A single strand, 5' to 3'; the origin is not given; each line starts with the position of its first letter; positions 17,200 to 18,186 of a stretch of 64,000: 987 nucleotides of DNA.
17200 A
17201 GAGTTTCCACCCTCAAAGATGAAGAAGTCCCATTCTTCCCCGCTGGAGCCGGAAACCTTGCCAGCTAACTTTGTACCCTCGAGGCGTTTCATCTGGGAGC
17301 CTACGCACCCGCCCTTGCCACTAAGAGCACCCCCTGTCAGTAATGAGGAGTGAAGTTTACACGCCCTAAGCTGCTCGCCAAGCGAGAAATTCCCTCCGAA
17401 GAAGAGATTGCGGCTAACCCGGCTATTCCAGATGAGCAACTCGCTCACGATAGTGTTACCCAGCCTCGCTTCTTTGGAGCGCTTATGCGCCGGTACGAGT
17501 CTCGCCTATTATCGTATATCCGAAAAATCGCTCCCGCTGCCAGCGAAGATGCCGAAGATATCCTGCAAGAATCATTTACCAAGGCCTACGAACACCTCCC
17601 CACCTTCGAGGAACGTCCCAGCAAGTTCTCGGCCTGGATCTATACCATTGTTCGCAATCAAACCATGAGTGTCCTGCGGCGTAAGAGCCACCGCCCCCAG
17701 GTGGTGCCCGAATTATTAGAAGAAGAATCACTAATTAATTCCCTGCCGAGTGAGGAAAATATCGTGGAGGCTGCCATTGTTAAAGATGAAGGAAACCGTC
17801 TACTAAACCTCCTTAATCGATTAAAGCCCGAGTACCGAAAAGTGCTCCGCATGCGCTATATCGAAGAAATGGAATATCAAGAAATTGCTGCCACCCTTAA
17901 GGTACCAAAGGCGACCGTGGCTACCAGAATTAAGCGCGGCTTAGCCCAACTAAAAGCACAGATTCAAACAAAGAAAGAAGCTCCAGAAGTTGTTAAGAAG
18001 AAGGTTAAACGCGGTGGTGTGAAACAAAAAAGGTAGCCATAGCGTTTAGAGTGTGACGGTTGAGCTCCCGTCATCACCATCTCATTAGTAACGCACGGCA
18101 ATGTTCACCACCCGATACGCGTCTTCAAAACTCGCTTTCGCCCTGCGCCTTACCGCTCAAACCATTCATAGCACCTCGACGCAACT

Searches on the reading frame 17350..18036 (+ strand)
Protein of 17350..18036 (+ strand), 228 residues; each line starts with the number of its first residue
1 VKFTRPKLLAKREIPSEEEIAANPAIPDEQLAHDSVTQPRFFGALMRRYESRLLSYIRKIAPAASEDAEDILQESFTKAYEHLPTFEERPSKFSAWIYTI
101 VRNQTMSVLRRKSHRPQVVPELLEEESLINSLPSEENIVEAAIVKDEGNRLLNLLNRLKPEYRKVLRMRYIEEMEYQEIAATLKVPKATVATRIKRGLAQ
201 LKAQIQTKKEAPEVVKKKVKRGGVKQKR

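Call 3: search_protein_families(library=pfam, proteins=[window:17350-18036:+], max_evalue=0.01)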
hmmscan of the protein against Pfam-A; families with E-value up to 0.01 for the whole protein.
window:17350-18036:+ (228 aa): 7 families
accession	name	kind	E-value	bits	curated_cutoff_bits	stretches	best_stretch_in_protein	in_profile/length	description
PF08281.18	Sigma70_r4_2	-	6.2e-16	58.2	25.7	1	150-201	3-54/54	Sigma-70, region 4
PF04542.20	Sigma70_r2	-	8.3e-16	58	24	1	45-113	1-69/71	Sigma-70 region 2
PF04545.22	Sigma70_r4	-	4.2e-12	45.8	24.1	1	154-202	1-49/50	Sigma-70, region 4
PF07374.17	DUF1492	-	0.0015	19.2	21.5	1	138-193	38-91/100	Protein of unknown function (DUF1492)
PF07638.17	Sigma70_ECF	-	0.0033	17.8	21.1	1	151-195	129-173/185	ECF sigma factor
PF01371.25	Trp_repressor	-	0.0038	17.7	27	0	172-204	48-79/88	Trp repressor protein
PF07022.19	Phage_CI_repr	-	0.0081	16.9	22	0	177-205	16-44/65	Bacteriophage CI repressor helix-turn-helix domain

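Call 4: search_protein_families(library=ncbifam, proteins=[window:17350-18036:+], max_evalue=0.01)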
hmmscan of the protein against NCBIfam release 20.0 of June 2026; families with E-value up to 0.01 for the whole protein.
window:17350-18036:+ (228 aa): 98 families (the best 25 are shown)
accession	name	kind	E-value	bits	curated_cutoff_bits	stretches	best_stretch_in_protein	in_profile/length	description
TIGR02985.1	Sig70_bacteroi1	subfamily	3.6e-30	105.3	126.4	1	42-205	3-162/162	RNA polymerase sigma-70 factor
TIGR02937.1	sigma70-ECF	superfamily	1.7e-29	102.6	42.9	1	44-204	5-164/165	sigma-70 family RNA polymerase sigma factor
NF008888.0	PRK11922.1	equivalog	4.9e-29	101.6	204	1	25-208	14-199/231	RNA polymerase sigma factor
NF007223.0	PRK09641.1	equivalog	2e-25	89.8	209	1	44-207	22-186/187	RNA polymerase sigma factor SigW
NF009185.0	PRK12533.1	equivalog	1.7e-23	83.4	248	1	64-216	52-204/231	RNA polymerase sigma factor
NF009166.1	PRK12513.1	equivalog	4.3e-23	82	206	1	40-209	22-190/193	RNA polymerase sigma factor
TIGR02950.1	SigM_subfam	subfamily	5.1e-23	81.7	147.95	1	45-204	5-157/159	RNA polymerase sigma factor, SigM family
NF007216.0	PRK09638.1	equivalog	8.1e-22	77.8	194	1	42-208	20-177/180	RNA polymerase sigma factor SigY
NF007222.0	PRK09640.1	equivalog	1e-21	77.3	194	1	37-210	23-187/188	RNA polymerase sigma factor SigX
TIGR02948.1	SigW_bacill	equivalog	1.2e-21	77.6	243.1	1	65-206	42-185/187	RNA polymerase sigma factor SigW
NF006930.0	PRK09415.1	subfamily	1.4e-21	77.1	198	1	42-207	18-177/179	RNA polymerase factor sigma C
TIGR02989.1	Sig-70_gvs1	subfamily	3.6e-21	75.7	124.55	1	42-201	3-154/158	RNA polymerase sigma-70 factor, Rhodopirellula/Verrucomicrobium family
NF058625.1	sigma_PG0214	equivalog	2.7e-20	72.7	130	1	44-210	8-166/170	GFO_1088 family ECF-type sigma factor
TIGR02983.1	SigE-fam_strep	subfamily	3.2e-20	72.7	141.55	1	42-208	8-161/162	SigE family RNA polymerase sigma factor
TIGR02952.1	Sig70_famx2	equivalog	3.5e-20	72.6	206.45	1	40-204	11-169/170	ECF subfamily RNA polymerase sigma factor, BldN family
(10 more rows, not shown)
